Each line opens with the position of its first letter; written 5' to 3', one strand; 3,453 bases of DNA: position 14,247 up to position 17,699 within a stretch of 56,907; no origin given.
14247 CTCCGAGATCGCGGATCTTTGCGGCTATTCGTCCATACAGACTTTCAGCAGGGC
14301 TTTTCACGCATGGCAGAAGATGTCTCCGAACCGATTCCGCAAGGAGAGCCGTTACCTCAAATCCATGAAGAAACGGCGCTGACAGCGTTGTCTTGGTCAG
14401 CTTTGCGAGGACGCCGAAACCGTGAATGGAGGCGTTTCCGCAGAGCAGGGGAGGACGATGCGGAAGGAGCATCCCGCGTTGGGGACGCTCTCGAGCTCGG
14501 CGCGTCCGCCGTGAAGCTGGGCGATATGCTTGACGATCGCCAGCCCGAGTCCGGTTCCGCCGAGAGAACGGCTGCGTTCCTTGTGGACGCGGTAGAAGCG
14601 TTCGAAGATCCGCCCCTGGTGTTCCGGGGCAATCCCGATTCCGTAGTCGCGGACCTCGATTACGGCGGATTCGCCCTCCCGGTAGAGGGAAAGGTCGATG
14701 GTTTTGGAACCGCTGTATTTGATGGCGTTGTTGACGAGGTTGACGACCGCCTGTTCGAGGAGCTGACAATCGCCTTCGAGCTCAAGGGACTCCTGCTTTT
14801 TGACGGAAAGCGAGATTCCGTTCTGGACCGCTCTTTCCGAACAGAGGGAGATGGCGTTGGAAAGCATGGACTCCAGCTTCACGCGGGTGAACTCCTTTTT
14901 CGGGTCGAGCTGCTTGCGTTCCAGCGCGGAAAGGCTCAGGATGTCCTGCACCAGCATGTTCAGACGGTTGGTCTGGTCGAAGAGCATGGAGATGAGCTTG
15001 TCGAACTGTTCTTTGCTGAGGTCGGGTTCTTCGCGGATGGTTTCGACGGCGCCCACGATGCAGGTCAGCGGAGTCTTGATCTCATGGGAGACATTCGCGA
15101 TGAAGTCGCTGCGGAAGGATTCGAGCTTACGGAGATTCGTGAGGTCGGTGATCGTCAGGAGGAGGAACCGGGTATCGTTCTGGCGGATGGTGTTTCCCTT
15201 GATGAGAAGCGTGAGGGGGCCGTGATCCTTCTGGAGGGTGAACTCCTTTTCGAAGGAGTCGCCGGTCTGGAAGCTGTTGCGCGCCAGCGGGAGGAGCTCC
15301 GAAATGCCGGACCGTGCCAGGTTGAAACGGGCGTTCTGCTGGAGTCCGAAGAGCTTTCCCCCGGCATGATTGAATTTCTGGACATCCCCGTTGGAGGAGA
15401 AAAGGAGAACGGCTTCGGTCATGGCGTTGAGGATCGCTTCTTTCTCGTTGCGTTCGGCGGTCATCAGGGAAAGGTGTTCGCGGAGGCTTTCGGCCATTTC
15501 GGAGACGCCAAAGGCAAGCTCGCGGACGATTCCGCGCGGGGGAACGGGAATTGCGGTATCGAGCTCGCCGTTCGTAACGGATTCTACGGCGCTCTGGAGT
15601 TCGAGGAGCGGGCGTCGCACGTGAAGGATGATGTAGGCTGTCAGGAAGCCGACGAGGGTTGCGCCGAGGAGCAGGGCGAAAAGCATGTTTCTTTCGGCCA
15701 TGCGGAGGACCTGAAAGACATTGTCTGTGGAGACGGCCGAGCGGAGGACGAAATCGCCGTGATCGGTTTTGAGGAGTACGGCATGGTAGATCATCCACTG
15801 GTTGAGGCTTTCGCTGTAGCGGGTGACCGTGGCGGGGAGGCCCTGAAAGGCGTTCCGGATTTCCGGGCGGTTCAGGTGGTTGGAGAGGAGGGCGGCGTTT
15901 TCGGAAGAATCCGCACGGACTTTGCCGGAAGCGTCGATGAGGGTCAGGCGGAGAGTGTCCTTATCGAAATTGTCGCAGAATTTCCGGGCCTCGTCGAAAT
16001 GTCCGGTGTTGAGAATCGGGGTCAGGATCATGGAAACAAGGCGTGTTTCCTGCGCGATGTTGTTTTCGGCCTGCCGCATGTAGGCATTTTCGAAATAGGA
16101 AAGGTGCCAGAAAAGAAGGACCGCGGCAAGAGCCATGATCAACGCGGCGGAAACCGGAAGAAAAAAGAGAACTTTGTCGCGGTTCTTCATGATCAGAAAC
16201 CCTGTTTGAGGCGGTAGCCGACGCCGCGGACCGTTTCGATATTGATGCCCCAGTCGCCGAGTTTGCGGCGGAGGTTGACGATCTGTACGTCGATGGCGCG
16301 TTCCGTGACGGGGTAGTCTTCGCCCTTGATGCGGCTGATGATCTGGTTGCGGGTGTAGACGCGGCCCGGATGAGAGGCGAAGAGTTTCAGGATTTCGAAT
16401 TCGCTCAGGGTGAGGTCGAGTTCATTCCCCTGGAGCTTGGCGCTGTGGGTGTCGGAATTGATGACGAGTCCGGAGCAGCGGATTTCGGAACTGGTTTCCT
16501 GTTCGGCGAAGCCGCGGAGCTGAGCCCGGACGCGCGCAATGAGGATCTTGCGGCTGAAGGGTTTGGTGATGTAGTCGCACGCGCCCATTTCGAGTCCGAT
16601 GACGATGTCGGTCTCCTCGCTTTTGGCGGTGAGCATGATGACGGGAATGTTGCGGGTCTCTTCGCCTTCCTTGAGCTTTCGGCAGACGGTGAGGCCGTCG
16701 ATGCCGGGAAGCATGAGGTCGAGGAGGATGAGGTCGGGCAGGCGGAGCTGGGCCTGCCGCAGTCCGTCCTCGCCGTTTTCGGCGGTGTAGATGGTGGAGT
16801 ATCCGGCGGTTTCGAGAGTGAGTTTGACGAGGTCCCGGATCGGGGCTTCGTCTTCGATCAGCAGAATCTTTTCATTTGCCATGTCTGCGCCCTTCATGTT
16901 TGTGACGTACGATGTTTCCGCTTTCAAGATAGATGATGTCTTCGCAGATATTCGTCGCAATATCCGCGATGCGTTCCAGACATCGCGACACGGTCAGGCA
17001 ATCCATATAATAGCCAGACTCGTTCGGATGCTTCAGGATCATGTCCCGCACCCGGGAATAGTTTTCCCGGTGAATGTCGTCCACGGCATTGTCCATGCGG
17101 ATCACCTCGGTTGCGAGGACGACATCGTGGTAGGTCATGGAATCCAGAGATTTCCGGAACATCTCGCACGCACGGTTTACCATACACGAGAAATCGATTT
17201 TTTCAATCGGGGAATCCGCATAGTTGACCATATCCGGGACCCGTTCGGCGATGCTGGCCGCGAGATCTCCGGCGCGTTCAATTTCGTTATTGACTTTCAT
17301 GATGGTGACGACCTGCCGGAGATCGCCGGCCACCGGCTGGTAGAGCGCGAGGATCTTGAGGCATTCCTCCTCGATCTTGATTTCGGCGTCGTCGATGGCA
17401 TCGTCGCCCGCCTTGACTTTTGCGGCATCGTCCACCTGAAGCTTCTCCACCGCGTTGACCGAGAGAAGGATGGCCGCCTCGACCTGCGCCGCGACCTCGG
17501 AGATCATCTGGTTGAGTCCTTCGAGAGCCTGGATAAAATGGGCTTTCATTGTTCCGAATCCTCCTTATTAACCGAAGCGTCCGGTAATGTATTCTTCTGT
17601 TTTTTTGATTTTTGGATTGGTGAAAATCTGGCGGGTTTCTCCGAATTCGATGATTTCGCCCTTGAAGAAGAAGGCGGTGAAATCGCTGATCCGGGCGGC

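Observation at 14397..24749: A 10-kb phosphate super-operon that begins with two tandem secretin-family genes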

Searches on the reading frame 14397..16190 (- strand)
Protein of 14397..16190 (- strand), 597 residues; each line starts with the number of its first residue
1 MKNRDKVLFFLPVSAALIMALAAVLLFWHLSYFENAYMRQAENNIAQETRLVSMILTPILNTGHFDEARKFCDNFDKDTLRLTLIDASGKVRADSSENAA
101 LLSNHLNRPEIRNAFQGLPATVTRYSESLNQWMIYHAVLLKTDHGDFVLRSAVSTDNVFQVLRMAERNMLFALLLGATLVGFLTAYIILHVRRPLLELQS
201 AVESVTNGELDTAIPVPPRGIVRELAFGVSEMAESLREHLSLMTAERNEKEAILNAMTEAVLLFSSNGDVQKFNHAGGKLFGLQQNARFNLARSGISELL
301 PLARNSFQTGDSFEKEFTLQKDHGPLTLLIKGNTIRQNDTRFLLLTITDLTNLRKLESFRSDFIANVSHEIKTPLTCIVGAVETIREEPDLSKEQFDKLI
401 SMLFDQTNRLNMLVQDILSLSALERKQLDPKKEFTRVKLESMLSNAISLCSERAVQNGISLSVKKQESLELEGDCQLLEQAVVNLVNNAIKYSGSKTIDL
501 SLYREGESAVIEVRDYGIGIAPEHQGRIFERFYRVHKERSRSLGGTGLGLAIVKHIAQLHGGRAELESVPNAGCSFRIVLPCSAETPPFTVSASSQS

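Call 4: search_protein_families(library=pfam, proteins=[window:14397-16190:-], max_evalue=0.01)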
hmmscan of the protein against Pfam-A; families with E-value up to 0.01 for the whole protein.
window:14397-16190:- (597 aa): 7 families
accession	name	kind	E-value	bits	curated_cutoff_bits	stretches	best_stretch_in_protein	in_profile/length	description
PF02518.31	HATPase_c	-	2.1e-28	99.4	26.4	1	474-582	2-109/111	Histidine kinase-, DNA gyrase B-, and HSP90-like ATPase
PF00512.31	HisKA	-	2.5e-15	56.7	26.9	1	360-424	2-64/66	His Kinase A (phospho-acceptor) domain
PF00672.30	HAMP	-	4.4e-05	24.1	25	1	188-238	3-53/53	HAMP domain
PF13581.12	HATPase_c_2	-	6.4e-05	23.4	27.4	1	478-557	32-109/127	Histidine kinase-like ATPase domain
PF00989.32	PAS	-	0.00033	21.1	22.6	1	249-287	2-40/113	PAS fold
PF13589.12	HATPase_c_3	-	0.00052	20.5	25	1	478-550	3-77/137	Histidine kinase-, DNA gyrase B-, and HSP90-like ATPase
PF16736.11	sCache_like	-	0.0069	17.1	27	0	35-144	1-105/117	Single Cache-like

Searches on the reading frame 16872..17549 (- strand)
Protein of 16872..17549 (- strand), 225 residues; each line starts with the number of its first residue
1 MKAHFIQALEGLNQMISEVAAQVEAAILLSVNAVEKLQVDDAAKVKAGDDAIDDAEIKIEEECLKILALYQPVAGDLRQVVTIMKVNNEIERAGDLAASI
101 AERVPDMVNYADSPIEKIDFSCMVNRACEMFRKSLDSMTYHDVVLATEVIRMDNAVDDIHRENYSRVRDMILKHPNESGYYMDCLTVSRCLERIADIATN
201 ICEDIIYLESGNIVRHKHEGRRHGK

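Call 4: search_protein_families(library=pfam, proteins=[window:16872-17549:-], max_evalue=0.01)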
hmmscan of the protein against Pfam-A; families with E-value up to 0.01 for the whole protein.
window:16872-17549:- (225 aa): 1 family
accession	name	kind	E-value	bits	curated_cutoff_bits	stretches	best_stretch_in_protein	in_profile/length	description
PF01895.24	PhoU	-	1.8e-37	128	23.5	2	16-104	1-89/89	PhoU domain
